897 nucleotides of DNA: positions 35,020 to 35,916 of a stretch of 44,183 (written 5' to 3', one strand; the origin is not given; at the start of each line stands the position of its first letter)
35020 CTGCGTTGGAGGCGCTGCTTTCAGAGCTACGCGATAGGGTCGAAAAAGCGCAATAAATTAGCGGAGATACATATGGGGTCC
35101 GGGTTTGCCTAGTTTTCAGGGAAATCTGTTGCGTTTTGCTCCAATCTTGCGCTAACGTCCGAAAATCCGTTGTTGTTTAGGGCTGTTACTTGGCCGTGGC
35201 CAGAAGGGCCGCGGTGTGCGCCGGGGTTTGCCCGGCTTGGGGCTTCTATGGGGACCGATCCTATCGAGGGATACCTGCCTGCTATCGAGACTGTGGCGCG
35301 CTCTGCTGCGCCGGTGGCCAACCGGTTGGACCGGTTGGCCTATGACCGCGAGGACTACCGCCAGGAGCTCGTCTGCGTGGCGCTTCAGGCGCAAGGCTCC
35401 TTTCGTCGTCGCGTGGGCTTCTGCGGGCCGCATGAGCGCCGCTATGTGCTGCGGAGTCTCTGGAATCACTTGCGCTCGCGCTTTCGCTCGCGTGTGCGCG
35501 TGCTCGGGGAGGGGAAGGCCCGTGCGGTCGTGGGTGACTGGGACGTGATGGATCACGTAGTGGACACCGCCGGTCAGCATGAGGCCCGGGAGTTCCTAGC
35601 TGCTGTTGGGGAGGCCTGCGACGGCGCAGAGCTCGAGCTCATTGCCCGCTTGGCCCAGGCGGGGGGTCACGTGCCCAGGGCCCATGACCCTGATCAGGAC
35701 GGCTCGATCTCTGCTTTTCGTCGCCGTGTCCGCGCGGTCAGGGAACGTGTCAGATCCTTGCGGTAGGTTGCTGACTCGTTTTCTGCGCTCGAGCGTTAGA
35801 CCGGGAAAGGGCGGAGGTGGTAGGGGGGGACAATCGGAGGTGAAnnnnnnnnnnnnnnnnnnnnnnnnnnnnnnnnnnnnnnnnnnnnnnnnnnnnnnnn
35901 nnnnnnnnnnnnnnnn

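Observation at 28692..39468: Four copies of a 36-bp intergenic motif with ECF-promoter-like geometry: a candidate phage-specific promoter set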

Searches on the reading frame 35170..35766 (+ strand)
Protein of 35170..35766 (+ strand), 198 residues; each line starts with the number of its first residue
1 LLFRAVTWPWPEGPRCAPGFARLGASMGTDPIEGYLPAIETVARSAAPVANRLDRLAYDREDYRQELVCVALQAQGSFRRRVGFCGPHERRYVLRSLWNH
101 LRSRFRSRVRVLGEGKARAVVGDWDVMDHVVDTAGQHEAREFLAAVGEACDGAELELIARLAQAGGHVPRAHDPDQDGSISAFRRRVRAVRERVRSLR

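Call 11: search_protein_families(library=pfam, proteins=[window:35170-35766:+], max_evalue=0.01)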
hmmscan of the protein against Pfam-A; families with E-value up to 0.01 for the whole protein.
window:35170-35766:+ (198 aa): 0 families

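Call 12: search_protein_families(library=phrogs, proteins=[window:35170-35766:+], max_evalue=0.001)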
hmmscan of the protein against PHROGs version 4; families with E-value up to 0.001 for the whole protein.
window:35170-35766:+ (198 aa): 0 families

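Call 16: search_protein_families(library=pfam, proteins=[window:35248-35766:+], max_evalue=0.01)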
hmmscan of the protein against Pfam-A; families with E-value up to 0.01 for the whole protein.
window:35248-35766:+ (172 aa): 0 families

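Call 27: find_homologous_proteins(query=window:35248-35766:+, max_evalue=0.01)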
Query window:35248-35766:+ (172 aa): 4 proteins with E <= 0.01 among 503 candidates.
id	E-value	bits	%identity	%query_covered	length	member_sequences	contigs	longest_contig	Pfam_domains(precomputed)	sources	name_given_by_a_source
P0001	9.1e-103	359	96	100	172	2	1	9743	-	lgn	-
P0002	1.1e-78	281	77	100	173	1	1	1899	-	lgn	-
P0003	6.4e-59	216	64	98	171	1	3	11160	-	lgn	-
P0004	1.0e-54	203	62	87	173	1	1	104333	-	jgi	jgi:hypothetical protein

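Call 29: find_encoding_contigs(protein=P0004, flank=10000, max_places=3)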
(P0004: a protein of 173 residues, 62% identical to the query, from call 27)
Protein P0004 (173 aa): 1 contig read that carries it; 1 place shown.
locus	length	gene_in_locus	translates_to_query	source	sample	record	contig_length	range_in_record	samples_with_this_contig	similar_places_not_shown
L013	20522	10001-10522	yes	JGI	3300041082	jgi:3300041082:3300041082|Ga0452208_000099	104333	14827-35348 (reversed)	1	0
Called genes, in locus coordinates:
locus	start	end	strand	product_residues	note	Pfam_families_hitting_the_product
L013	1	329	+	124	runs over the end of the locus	-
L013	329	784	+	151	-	-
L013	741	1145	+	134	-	-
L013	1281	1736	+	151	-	-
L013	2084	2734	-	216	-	PF09849:DUF2076 (weak)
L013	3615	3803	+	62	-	-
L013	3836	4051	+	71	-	-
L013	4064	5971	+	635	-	PF04851:ResIII (weak), PF07591:PT-HINT (weak), PF00271:Helicase_C (weak)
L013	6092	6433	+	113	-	-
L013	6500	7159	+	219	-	-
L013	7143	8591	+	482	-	PF13481:AAA_25 (weak), PF03796:DnaB_C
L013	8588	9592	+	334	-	-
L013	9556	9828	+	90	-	-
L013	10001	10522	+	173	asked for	-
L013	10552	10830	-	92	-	-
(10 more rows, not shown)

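Call 30: find_encoding_contigs(protein=P0003, flank=10000, max_places=3)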
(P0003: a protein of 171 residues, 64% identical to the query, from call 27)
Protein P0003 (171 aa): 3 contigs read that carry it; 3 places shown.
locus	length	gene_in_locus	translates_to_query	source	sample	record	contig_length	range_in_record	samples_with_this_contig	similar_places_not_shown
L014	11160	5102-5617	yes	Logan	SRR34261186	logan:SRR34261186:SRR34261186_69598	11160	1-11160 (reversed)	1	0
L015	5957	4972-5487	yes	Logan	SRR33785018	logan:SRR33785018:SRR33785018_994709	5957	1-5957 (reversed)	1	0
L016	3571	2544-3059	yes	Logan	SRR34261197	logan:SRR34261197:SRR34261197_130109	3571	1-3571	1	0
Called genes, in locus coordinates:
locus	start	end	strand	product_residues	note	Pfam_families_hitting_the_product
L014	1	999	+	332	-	?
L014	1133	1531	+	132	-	-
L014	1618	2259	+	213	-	-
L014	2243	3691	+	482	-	PF13481:AAA_25 (faint), PF03796:DnaB_C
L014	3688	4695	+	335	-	-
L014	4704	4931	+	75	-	-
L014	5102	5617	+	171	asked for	-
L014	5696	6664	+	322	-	PF11149:DUF2924 (weak)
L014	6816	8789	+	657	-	PF01612:DNA_pol_A_exo1 (weak), PF00476:DNA_pol_A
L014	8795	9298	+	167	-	-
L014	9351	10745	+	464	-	-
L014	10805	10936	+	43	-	-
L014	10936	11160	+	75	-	?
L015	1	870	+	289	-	?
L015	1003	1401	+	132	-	-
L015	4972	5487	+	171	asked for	-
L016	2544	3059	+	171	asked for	-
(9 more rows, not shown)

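Call 31: find_encoding_contigs(protein=P0001, flank=10000, max_places=3)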
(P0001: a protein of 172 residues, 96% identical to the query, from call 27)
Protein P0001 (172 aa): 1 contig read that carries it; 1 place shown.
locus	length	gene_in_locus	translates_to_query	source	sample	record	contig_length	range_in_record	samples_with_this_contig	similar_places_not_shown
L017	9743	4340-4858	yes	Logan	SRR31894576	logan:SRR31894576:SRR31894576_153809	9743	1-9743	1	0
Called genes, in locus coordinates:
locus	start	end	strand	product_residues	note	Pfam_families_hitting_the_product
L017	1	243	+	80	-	?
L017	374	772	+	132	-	-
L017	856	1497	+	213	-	-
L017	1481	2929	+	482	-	PF13481:AAA_25 (weak), PF03796:DnaB_C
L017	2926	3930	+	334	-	-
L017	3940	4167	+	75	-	-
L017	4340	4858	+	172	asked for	-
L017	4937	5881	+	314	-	PF11149:DUF2924 (weak)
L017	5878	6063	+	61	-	-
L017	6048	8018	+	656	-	PF01612:DNA_pol_A_exo1, PF00476:DNA_pol_A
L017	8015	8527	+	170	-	-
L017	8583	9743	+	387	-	?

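Call 36: search_solved_structures(query=A2, max_evalue=10, show_alignments=3)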
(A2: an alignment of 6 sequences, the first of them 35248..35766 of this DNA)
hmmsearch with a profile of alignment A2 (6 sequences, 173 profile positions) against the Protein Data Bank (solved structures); distinct sequences matched with E-value up to 10: 0.

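Call 43: predict_structure(alignment_id=A3)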
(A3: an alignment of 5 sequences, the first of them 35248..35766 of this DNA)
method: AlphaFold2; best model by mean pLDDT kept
length: 172 residues; sequences in the alignment: 5
mean_pLDDT: 41.7   pTM: 0.29
mean pLDDT of the five models: 41.7, 39.4, 38.7, 37.5, 36.2
residues with pLDDT >= 90: 0; 70-90: 1; 50-70: 34; < 50: 137
segments of 3 or more residues with pLDDT < 50: 1-72, 98-148, 164-172
pLDDT, mean of each block of 10 residues (from residue 1): 37 34 31 36 34 35 43 52 55 48 38 39 43 37 43 60 46 36
secondary structure, 60 per line:
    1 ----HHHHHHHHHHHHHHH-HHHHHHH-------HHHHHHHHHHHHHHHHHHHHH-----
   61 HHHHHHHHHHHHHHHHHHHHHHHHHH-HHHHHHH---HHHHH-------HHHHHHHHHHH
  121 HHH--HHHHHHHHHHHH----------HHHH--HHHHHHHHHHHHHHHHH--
elements in order: H5-19 H21-27 H35-55 H61-86 H88-94 H98-102 H110-123 H126-137 H148-151 H154-170

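Call 45: search_protein_families(library=pfam, alignment_id=A2, max_evalue=10)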
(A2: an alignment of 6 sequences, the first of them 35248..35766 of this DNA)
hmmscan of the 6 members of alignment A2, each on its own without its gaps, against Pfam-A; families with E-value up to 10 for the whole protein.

A. member 1, window:35248-35766:+ (172 aa): 3 families
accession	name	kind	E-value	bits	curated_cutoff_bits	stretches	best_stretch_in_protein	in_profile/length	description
PF21695.3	GlnR_1st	-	0.021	15.2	27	1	82-113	72-103/111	Transcription regulator GlnR, N-terminal domain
PF22618.1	RskA_N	-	0.031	14.9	27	1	155-166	34-45/48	Anti-sigma-K factor RskA, N-terminal domain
PF09664.16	DUF2399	-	0.095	12.9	23.4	1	82-152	12-80/152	Protein of unknown function C-terminus (DUF2399)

B. families by the number of members that match (of 6 scanned): 5 families
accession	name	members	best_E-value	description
PF21695.3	GlnR_1st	2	0.021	Transcription regulator GlnR, N-terminal domain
PF22618.1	RskA_N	2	0.031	Anti-sigma-K factor RskA, N-terminal domain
PF09664.16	DUF2399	1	0.095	Protein of unknown function C-terminus (DUF2399)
PF12434.13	Malate_DH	1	0.16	Malate dehydrogenase enzyme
PF04542.20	Sigma70_r2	1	0.24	Sigma-70 region 2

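Call 52: search_protein_representatives(alignment_id=A3)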
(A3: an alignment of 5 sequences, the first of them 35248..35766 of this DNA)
Query: 5 sequences, 172 profile positions. Proteins with E-value up to 0.001 (for the whole library): 97; up to 1e-10: 53; up to 1e-30: 2. The best 97 are listed.
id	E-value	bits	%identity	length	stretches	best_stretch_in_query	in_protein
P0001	6.9e-97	338.5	-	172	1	1-172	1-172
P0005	3.1e-44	167.1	-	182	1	6-172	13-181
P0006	9.4e-27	110.2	-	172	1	9-169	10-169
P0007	8.9e-24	100.5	-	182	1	6-164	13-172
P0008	6.5e-23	97.7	-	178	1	7-171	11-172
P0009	9.4e-23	97.2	-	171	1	5-169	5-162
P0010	3.8e-22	95.2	-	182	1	9-169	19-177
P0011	3.1e-21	92.3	-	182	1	4-168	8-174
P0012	3.0e-20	89.1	-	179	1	5-171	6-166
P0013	5.7e-20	88.1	-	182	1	8-169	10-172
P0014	1.7e-19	86.6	-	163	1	4-169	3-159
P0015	2.6e-19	86.0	-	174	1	1-168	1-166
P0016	4.0e-19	85.4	-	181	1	1-170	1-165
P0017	2.6e-18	82.8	-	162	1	1-170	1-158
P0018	7.4e-18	81.3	-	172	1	3-169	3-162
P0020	2.8e-17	79.4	-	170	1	16-168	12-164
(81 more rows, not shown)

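Call 54: search_protein_families(library=pfam, alignment_id=A5, max_evalue=0.01)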
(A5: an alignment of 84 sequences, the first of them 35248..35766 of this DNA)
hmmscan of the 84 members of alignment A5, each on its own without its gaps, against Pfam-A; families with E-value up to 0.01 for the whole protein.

A. member 1, window:35248-35766:+ (172 aa): 0 families

B. families by the number of members that match (of 84 scanned): 6 families
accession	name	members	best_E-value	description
PF04542.20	Sigma70_r2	3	8.9e-05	Sigma-70 region 2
PF13779.11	DUF4175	1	0.0036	Domain of unknown function (DUF4175)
PF03992.22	ABM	1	0.0051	Antibiotic biosynthesis monooxygenase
PF03457.19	HA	1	0.0052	Helicase associated domain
PF12557.13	Co_AT_N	1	0.0065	Cob(I)alamin adenosyltransferase N terminal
PF15021.11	SHLD1_C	1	0.0076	Shieldin complex subunit 1, C-terminal domain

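Call 55: search_solved_structures(query=A5, max_evalue=10, show_alignments=3)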
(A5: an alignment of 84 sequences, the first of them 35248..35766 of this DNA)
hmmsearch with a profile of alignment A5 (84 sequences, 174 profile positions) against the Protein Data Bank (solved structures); distinct sequences matched with E-value up to 10: 8.
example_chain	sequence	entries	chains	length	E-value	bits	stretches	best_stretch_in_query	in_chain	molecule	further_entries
4cxf_A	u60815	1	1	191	6.6e-05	25.8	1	34-172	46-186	RNA POLYMERASE SIGMA FACTOR CNRH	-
5uxx_A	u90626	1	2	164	0.0058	19.5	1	35-172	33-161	RNA polymerase sigma factor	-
6jcy_F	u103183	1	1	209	0.027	17.3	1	34-173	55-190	ECF RNA polymerase sigma factor SigH,ECF RNA polymerase sigma factor SigE,ECF RNA polymera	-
8f54_L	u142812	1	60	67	0.25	14.2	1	104-139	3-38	RC_I_1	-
9fqr_I3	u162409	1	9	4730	0.31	13.8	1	99-172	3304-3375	Cilia and flagella associated protein 57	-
8tn1_A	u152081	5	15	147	0.36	13.6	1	111-167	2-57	De novo designed 4 helix bundles | De novo designed protein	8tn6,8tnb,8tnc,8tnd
7dko_A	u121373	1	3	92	0.43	13.4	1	103-171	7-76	de novo designed protein AM2M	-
7qh5_A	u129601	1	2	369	0.52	13.1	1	34-96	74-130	RNA polymerase sigma factor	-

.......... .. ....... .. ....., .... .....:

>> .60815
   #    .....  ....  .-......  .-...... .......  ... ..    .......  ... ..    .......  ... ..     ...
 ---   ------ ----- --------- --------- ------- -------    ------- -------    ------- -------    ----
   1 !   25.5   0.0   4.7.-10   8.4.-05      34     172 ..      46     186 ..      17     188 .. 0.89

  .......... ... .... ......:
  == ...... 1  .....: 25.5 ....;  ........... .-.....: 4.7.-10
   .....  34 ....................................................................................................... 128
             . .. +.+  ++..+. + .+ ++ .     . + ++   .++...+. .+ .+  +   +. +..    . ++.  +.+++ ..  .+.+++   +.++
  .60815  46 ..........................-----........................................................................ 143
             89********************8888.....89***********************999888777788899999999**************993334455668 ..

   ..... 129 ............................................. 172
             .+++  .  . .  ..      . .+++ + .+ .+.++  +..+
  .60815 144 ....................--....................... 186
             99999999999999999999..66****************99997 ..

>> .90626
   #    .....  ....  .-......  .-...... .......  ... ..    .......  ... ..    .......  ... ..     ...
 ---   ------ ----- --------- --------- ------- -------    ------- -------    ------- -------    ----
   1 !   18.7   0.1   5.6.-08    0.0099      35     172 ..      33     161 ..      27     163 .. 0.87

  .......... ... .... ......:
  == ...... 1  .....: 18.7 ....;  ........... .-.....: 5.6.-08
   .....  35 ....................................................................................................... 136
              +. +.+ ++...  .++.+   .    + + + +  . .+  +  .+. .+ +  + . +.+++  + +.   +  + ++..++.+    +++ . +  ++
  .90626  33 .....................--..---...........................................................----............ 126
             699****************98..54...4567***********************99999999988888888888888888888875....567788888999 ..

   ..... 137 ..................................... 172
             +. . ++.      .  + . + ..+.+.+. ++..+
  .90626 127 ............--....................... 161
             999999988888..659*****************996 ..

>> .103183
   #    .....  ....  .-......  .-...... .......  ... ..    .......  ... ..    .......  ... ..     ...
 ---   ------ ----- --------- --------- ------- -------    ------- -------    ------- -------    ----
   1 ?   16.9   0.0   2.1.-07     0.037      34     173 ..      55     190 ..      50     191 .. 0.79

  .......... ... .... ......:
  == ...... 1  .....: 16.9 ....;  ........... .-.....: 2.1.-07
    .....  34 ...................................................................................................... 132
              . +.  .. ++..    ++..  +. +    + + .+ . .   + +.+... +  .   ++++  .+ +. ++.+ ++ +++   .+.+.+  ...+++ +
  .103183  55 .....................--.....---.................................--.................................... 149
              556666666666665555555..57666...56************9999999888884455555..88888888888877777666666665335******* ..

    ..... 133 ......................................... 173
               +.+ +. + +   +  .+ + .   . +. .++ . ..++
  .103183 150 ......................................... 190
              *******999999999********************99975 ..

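Call 58: find_encoding_contigs(protein=P0006, flank=10000, max_places=2)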
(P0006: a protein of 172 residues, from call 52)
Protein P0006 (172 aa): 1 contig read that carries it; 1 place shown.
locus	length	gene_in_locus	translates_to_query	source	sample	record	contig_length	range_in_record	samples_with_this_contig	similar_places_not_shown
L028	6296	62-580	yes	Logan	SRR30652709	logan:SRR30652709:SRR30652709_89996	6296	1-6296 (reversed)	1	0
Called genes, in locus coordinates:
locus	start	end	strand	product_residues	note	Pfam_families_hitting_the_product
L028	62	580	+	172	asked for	-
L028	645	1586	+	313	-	PF11149:DUF2924 (weak)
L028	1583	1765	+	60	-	-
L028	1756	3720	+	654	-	PF01612:DNA_pol_A_exo1, PF00476:DNA_pol_A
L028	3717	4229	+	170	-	-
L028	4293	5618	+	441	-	-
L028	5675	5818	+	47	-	-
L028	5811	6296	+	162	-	?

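Call 61: find_encoding_contigs(protein=P0008, flank=10000, max_places=2)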
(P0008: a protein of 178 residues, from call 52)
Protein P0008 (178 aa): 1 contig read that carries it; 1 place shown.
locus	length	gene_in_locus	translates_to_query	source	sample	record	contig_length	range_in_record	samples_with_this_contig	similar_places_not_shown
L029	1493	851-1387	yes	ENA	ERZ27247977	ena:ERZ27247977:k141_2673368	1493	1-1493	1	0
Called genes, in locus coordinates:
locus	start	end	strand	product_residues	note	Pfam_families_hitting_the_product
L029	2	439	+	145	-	?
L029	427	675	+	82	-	-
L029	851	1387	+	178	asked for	-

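Call 62: find_encoding_contigs(protein=P0020, flank=10000, max_places=2)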
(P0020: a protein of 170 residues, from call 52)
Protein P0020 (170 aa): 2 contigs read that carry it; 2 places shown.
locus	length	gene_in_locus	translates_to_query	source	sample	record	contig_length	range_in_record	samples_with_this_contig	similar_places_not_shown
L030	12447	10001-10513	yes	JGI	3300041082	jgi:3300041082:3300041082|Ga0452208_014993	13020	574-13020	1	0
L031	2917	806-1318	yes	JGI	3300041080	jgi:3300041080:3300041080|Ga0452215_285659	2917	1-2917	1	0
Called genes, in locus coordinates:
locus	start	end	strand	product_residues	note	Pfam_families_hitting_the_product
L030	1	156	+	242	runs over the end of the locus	?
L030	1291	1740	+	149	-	-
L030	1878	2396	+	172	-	-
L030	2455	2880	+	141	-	-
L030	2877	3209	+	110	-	-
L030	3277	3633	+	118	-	-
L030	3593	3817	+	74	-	-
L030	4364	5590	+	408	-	PF04851:ResIII, PF00270:DEAD, PF00271:Helicase_C (weak)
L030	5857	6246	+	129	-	-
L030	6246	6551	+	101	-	-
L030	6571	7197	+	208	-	-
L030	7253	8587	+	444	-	PF13481:AAA_25 (weak), PF03796:DnaB_C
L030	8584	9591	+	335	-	-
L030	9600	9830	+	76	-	-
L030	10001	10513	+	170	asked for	-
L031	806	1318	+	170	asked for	-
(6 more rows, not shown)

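Call 65: predict_structure(alignment_id=A5)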
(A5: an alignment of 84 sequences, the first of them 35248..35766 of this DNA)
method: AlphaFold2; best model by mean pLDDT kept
length: 172 residues; sequences in the alignment: 84
mean_pLDDT: 90.1   pTM: 0.53
mean pLDDT of the five models: 90.1, 89.6, 89.6, 88.7, 88.7
residues with pLDDT >= 90: 132; 70-90: 21; 50-70: 11; < 50: 8
segments of 3 or more residues with pLDDT < 50: 97-103
pLDDT, mean of each block of 10 residues (from residue 1): 84 97 90 97 98 97 98 95 80 52 67 94 97 95 97 97 96 87
secondary structure, 60 per line:
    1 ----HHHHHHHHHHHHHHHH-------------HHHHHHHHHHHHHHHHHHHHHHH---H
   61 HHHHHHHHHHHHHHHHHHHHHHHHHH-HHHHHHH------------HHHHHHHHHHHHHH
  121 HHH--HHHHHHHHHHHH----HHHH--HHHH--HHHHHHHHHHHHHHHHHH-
elements in order: H5-20 H34-56 H60-86 H88-94 H107-123 H126-137 H142-145 H148-151 H154-171

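Call 68: fold_search(model_id=the predicted structure, library=pdb)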
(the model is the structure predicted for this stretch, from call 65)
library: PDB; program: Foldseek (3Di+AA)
matches with E <= 10: 33; with E <= 0.001: 0
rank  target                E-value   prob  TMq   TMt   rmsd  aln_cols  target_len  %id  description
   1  7lq4_A                4.8e-01  0.51  0.29  0.26  14.1       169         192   12  Rr (RsiG)2-(c-di-GMP)2-WhiG complex (released 2021-07-14)
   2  7vf9_F                1.3e+00  0.23  0.30  0.20  21.1       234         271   13  Cryo-EM structure of Pseudomonas aeruginosa RNAP sigmaS holoenzyme complexes (released 2022-07-27)
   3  8i7r_Ca               1.3e+00  0.13  0.24  0.21  24.9       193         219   14  In situ structure of axonemal doublet microtubules in mouse sperm with 48-nm repeat (released 2023-10-11)
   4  9e7y_F                1.4e+00  0.21  0.30  0.18  19.9       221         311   13  De Novo Mycobacterium tuberculosis transcription initiation promoter complex with 7-mer RNA and disordered Beta' Lid e (released 2025-10-01)
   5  6dv9_F                1.7e+00  0.25  0.31  0.31  18.2       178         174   15  Crystal structure of Mycobacterium tuberculosis transcription initiation complex(ECF sigma factor L) containing 5nt RN (released 2019-02-20)
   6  6tye_F                1.8e+00  0.23  0.32  0.34  19.3       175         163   17  Crystal structure of MTB sigma L transcription initiation complex with 5 nt long RNA primer (released 2020-03-11)
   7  3g6i                  2.1e+00  0.08  0.22  0.20  15.2       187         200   11  Crystal structure of an outer membrane protein, part of a putative carbohydrate binding complex (bt_1022) from bacteroid (released 2009-02-17)
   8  4yln_F                2.3e+00  0.12  0.27  0.10  21.5       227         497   15  E. coli Transcription Initiation Complex - 17-bp spacer and 4-nt RNA (released 2015-04-22)
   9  1rp3_C                2.6e+00  0.18  0.32  0.24  21.8       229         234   14  Cocrystal structure of the flagellar sigma/anti-sigma complex, Sigma-28/FlgM (released 2004-04-06)
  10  8snb_8F               2.7e+00  0.07  0.22  0.16  26.0       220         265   15  atomic model of sea urchin sperm doublet microtubule (48-nm periodicity) (released 2023-06-28)
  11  9e87_F                3.0e+00  0.12  0.28  0.17  20.8       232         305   12  De Novo Mycobacterium tuberculosis transcription initiation pre-RPO promoter complex with open Beta' clamp (RNA Polyme (released 2025-10-01)
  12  3kdw                  3.2e+00  0.05  0.18  0.16  15.1       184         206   11  Crystal structure of Putative sugar binding protein (YP_001300177.1) from Bacteroides vulgatus ATCC 8482 at 1.70 A resol (released 2009-11-24)
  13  8to0_AG               4.0e+00  0.05  0.20  0.18  23.9       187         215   16  48-nm repeating structure of doublets from mouse sperm flagella (released 2023-11-01)
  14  9wsm_F                4.9e+00  0.15  0.31  0.24  13.0       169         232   14  Cryo-EM structure of Sigma28-RNAP open promoter complex from Pseudomonas aeruginosa (released 2026-02-25)
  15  8otz_C5               5.1e+00  0.06  0.25  0.21  23.1       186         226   14  48-nm repeat of the native axonemal doublet microtubule from bovine sperm (released 2023-11-22)
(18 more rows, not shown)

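Call 78: search_dna_similar(query=window:35248-35766:+, collection=phages, mode=protein, max_evalue=1, max_rows=15)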
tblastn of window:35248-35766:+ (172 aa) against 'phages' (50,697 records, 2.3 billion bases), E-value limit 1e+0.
No match.
